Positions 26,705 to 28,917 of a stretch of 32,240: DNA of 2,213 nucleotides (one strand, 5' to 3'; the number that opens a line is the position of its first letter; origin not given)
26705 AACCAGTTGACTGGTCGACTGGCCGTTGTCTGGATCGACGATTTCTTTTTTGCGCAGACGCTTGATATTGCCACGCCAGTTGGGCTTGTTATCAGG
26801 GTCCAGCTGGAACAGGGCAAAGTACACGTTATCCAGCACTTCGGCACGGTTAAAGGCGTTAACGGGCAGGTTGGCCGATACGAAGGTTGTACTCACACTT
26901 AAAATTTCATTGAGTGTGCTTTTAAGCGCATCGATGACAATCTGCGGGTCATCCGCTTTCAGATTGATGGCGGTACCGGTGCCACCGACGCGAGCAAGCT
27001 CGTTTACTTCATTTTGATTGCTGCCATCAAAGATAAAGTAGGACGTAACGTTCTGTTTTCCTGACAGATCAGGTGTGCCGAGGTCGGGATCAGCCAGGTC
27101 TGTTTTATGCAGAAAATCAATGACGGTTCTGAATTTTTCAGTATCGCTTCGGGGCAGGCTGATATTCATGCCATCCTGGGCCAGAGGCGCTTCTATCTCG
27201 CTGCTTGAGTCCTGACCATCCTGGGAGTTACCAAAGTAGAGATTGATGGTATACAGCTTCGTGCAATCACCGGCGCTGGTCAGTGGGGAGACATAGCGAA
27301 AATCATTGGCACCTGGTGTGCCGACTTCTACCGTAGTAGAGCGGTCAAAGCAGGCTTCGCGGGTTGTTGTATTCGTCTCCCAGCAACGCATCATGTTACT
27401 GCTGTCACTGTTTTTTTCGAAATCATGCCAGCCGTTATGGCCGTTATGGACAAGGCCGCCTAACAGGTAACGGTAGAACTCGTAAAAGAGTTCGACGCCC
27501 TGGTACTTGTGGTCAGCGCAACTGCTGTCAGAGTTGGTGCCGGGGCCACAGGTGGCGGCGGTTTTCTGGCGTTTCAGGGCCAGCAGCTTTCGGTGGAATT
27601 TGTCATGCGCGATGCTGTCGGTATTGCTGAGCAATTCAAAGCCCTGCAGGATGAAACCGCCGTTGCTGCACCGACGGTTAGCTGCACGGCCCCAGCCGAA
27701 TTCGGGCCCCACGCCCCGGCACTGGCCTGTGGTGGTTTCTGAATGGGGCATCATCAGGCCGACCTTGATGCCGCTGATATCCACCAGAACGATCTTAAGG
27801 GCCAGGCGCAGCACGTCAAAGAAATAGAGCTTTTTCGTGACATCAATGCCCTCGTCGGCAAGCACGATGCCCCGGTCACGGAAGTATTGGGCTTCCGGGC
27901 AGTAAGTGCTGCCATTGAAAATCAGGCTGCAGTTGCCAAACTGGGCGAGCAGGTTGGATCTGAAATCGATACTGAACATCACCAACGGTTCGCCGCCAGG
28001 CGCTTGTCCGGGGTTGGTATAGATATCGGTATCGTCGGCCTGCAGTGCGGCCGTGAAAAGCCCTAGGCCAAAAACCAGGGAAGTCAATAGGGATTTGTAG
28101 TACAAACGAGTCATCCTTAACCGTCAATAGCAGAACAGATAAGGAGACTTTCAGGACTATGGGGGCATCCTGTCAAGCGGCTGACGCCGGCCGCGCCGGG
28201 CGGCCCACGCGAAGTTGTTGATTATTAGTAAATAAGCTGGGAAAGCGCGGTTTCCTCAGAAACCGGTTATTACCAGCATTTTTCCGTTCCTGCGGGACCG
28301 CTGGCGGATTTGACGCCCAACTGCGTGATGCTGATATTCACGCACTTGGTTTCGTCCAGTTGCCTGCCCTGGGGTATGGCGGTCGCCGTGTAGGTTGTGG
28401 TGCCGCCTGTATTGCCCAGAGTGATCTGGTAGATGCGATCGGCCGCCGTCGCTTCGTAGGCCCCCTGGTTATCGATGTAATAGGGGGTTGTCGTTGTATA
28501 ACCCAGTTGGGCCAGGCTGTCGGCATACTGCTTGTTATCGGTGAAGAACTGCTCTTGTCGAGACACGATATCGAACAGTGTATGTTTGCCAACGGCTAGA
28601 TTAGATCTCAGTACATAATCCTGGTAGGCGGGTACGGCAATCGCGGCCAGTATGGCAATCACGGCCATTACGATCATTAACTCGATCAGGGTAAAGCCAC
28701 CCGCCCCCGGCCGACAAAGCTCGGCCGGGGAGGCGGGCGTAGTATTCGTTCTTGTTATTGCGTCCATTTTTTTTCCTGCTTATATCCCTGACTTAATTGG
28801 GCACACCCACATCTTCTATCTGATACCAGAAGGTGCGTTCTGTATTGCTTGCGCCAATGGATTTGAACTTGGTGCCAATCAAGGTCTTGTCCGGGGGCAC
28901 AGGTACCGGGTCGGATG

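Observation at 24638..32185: Two intact, anciently diverged PilY1-family genes in tandem, separated only by a PilE-type pilin gene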

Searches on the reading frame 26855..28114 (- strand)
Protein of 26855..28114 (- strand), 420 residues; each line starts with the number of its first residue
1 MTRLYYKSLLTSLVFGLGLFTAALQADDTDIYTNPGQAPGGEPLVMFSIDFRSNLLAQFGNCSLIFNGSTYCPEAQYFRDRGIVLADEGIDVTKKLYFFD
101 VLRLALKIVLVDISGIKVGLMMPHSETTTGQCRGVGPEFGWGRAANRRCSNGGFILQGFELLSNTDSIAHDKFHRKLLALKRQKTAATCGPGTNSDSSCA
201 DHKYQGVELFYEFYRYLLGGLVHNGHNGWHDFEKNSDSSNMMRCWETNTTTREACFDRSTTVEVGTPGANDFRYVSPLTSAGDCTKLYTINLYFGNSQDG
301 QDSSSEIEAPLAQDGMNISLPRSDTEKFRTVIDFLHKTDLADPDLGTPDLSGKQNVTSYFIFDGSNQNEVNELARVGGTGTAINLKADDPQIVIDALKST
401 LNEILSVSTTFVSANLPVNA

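Call 58: search_protein_families(library=pfam, proteins=[window:26855-28114:-, window:27000-28030:-], max_evalue=10)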
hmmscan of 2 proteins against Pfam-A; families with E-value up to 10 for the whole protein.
window:26855-28114:- (420 aa): 0 families

window:27000-28030:- (343 aa): 0 families

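Call 68: predict_structure(alignment_id=A4)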
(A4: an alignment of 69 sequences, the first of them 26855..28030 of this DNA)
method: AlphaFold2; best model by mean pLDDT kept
length: 392 residues; sequences in the alignment: 69
mean_pLDDT: 85.0   pTM: 0.89
mean pLDDT of the five models: 85.0, 84.0, 82.7, 82.3, 82.3
residues with pLDDT >= 90: 230; 70-90: 82; 50-70: 66; < 50: 14
segments of 3 or more residues with pLDDT < 50: 1-5, 207-212
pLDDT, mean of each block of 10 residues (from residue 1): 51 94 90 95 97 97 95 97 95 82 56 58 84 94 96 81 54 82 96 82 51 64 87 84 89 92 90 87 96 95 98 93 93 93 97 92 96 92 55 50
secondary structure, 60 per line:
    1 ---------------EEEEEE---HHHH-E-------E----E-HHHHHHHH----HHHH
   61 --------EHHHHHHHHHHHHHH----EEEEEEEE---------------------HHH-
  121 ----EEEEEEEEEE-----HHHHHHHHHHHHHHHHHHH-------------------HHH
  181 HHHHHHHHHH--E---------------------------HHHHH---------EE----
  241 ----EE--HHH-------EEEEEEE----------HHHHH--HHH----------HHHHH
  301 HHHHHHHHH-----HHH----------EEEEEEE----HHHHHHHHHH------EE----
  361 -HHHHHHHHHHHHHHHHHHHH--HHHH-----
elements in order: E16-21 H25-28 H45-52 H57-60 H70-83 E88-95 E125-134 H140-158 H178-190 H221-225 E259-265 H276-280 H296-309 E328-334 H339-348 H362-381 H384-387

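Call 72: fold_search(model_id=the predicted structure, library=pdb)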
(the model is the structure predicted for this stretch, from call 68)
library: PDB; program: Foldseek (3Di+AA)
matches with E <= 10: 534; with E <= 0.001: 1
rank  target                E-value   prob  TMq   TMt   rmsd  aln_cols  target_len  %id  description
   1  7w6b                  3.4e-04  1.00  0.37  0.21  10.3       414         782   10  Crystal Structure of PitA from pilus islet-2 of Streptococcus oralis (released 2022-06-01)
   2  5y58_A                1.7e-03  0.97  0.31  0.24   9.9       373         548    9  Crystal structure of Ku70/80 and TLC1 (released 2017-12-20)
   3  4wfq                  1.1e-02  0.95  0.30  0.53   9.5       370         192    6  Crystal structure of TFIIH subunit (released 2015-02-18)
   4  7o4i_6                1.3e-02  0.97  0.32  0.34   9.1       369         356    7  Yeast RNA polymerase II transcription pre-initiation complex with initial transcription bubble (released 2021-06-16)
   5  4jdu                  1.3e-02  0.94  0.30  0.52   8.7       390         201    8  The crystal structure of an aerotolerance-related membrane protein from Bacteroides fragilis NCTC 9343 with multiple mut (released 2013-03-27)
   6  8s82_K                1.3e-02  0.72  0.28  0.21  10.6       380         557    9  Restriction on Ku Inward Translocation Caps Telomere Ends (released 2025-06-18)
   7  7nvr_6                1.6e-02  0.96  0.31  0.35   8.5       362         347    7  Human Mediator with RNA Polymerase II Pre-initiation complex (released 2021-05-05)
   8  7egb_2                2.0e-02  0.95  0.31  0.36   8.5       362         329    7  TFIID-based holo PIC on SCP promoter (released 2021-05-05)
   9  3ibs_A                2.3e-02  0.93  0.30  0.54   9.2       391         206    9  Crystal structure of conserved hypothetical protein BatB from Bacteroides thetaiotaomicron (released 2009-08-25)
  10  8ebt_E                2.6e-02  0.95  0.31  0.32   8.6       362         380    7  XPA repositioning Core7 of TFIIH relative to XPC-DNA lesion (Cy5) (released 2023-04-19)
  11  1u0n_A                2.9e-02  0.93  0.31  0.53   8.8       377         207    9  The ternary von Willebrand Factor A1-glycoprotein Ibalpha-botrocetin complex (released 2005-04-19)
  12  8ebu_E                2.9e-02  0.92  0.32  0.33   7.3       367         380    7  XPC release from Core7-XPA-DNA (Cy5) (released 2023-04-19)
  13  5oqj_6                3.5e-02  0.93  0.32  0.37   7.8       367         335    6  STRUCTURE OF YEAST TRANSCRIPTION PRE-INITIATION COMPLEX WITH TFIIH (released 2018-04-25)
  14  9pd5_E                4.2e-02  0.92  0.33  0.34   9.1       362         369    7  NER dual incision complex - NoF (released 2026-02-18)
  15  8ebs_E                4.4e-02  0.85  0.31  0.33   8.5       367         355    8  Initial DNA-lesion (Cy5) binding by XPC and TFIIH (released 2023-04-19)
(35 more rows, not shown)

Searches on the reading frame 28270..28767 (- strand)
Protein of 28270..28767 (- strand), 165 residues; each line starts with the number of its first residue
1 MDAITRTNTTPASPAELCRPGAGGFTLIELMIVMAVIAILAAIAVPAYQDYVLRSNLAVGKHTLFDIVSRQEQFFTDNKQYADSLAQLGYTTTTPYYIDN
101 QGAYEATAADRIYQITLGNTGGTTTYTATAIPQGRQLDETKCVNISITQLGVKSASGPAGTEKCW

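Call 7: search_protein_families(library=pfam, proteins=[window:28270-28767:-], max_evalue=0.01)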
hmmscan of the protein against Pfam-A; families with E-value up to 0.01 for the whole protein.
window:28270-28767:- (165 aa): 2 families
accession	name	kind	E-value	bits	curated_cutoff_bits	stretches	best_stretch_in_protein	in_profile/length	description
PF16732.10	ComP_DUS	-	5.6e-15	56.4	27.3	1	46-145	1-86/87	Type IV minor pilin ComP, DNA uptake sequence receptor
PF07963.17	N_methyl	-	1.3e-08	34.5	21.2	1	23-45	5-27/27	Prokaryotic N-terminal methylation motif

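Call 59: search_protein_families(library=ncbifam, proteins=[window:28270-28767:-], max_evalue=0.001)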
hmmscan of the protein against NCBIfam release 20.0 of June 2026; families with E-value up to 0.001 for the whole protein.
window:28270-28767:- (165 aa): 9 families
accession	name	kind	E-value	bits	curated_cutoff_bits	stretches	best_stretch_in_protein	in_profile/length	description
NF041775.1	typeIV_PilA_Myxo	equivalog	3.6e-14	53.2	400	1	20-93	8-81/214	type IV pilin protein PilA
NF007862.0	PRK10574.1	equivalog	3.1e-12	46.8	138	1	24-57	6-39/145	prepilin peptidase-dependent pilin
NF040999.1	pilin_ComGC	equivalog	4.4e-08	33.2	75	1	24-89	3-67/84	competence type IV pilus major pilin ComGC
TIGR02532.1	IV_pilin_GFxxxE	domain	9.7e-08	31.6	16.3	1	23-45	2-24/24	prepilin-type N-terminal cleavage/methylation domain-containing protein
TIGR01708.2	typeII_sec_gspH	equivalog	1.6e-06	28.2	80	1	24-50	3-29/169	type II secretion system minor pseudopilin GspH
TIGR01710.1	typeII_sec_gspG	equivalog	2.8e-06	27.4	88.85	1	24-86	2-64/134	type II secretion system major pseudopilin GspG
TIGR02596.1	TIGR02596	subfamily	3.4e-05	24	70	1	25-52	1-28/196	Verru_Chthon cassette protein D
NF007800.0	PRK10506.1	equivalog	5.2e-05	23.1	158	1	23-77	9-64/163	prepilin peptidase-dependent protein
NF041013.1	T4P_ComGE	equivalog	0.00036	20.6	49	1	24-53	5-34/83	competence type IV pilus minor pilin ComGE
